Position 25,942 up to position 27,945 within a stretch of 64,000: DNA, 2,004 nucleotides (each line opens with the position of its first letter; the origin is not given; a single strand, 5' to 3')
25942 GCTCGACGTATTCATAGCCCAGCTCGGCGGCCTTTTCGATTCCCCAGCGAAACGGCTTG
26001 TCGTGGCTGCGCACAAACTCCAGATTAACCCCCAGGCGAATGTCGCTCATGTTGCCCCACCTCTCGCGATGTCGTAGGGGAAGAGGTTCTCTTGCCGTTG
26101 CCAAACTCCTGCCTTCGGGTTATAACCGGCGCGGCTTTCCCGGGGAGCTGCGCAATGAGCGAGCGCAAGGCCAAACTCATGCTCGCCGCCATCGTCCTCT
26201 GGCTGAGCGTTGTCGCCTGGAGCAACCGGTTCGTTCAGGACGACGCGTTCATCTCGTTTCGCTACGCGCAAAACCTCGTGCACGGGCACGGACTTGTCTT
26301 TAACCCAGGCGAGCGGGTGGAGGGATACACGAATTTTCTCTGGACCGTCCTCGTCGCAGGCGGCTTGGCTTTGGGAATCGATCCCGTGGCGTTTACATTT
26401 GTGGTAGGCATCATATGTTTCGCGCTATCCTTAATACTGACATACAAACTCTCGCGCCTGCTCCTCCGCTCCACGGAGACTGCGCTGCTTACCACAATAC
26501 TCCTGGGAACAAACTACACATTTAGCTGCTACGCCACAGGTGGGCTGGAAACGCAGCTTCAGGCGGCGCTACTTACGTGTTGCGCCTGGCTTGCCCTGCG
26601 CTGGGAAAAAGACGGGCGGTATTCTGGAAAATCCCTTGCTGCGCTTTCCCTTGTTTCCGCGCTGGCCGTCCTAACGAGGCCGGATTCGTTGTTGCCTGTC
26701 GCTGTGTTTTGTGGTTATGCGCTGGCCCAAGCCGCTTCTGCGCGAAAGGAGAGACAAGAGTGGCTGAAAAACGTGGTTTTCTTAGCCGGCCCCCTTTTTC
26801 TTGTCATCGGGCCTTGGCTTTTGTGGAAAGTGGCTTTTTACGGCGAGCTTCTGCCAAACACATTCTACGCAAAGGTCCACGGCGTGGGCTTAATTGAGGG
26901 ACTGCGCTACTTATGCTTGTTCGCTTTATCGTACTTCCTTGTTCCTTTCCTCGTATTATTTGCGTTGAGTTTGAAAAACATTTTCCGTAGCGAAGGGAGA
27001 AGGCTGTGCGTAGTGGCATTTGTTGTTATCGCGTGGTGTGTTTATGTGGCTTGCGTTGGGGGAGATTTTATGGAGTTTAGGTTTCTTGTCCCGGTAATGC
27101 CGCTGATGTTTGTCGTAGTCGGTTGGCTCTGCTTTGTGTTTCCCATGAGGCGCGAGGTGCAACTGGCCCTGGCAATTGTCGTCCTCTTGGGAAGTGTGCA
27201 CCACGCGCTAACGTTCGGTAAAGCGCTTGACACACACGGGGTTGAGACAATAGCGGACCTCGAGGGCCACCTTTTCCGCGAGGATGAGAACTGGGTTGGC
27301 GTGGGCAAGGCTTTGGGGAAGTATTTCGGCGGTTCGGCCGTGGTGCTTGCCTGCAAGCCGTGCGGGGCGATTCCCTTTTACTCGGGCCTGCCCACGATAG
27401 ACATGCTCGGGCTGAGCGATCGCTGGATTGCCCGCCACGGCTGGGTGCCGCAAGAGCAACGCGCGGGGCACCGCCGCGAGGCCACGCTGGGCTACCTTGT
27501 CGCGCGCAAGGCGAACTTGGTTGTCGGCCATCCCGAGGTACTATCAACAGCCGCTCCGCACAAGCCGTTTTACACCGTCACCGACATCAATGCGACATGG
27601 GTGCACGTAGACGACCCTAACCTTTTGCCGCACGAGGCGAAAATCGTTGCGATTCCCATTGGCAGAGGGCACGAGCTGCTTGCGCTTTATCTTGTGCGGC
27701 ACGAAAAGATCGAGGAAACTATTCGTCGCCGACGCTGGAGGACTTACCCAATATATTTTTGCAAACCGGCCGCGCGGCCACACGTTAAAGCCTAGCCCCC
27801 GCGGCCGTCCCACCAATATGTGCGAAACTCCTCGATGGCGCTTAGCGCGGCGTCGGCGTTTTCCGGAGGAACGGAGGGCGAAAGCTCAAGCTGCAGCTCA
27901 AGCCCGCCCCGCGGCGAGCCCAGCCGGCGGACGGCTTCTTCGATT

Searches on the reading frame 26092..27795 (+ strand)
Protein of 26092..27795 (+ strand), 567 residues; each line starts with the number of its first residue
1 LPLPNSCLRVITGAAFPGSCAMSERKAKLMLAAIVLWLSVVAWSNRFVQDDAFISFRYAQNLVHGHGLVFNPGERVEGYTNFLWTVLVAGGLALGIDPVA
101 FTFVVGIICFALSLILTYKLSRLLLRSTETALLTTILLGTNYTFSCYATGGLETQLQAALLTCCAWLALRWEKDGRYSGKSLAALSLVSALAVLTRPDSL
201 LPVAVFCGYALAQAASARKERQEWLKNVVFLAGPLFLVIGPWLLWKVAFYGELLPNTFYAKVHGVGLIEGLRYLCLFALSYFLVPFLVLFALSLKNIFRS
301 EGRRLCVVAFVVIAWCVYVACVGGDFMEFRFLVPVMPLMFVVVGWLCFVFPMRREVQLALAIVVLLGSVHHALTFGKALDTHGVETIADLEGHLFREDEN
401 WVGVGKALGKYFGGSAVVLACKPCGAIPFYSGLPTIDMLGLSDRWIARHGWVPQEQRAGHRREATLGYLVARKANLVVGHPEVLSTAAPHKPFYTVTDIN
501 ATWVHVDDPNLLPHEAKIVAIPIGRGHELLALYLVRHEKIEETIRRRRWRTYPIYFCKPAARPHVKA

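Call 52: search_protein_families(library=ncbifam, proteins=[window:26092-27795:+], max_evalue=0.00001)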
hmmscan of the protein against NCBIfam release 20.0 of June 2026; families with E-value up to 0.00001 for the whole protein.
window:26092-27795:+ (567 aa): 2 families
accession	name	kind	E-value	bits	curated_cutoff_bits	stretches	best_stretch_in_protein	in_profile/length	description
NF041481.1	beta_arabfuran_tase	equivalog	7.9e-18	63.8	1050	1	34-353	13-369/633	terminal beta-(1->2)-arabinofuranosyltransferase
NF047440.1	LA3751_2_3_fam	subfamily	5.3e-12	45.3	200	1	98-377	97-387/460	LA_3751/LA_3752 family putative glycosyltransferase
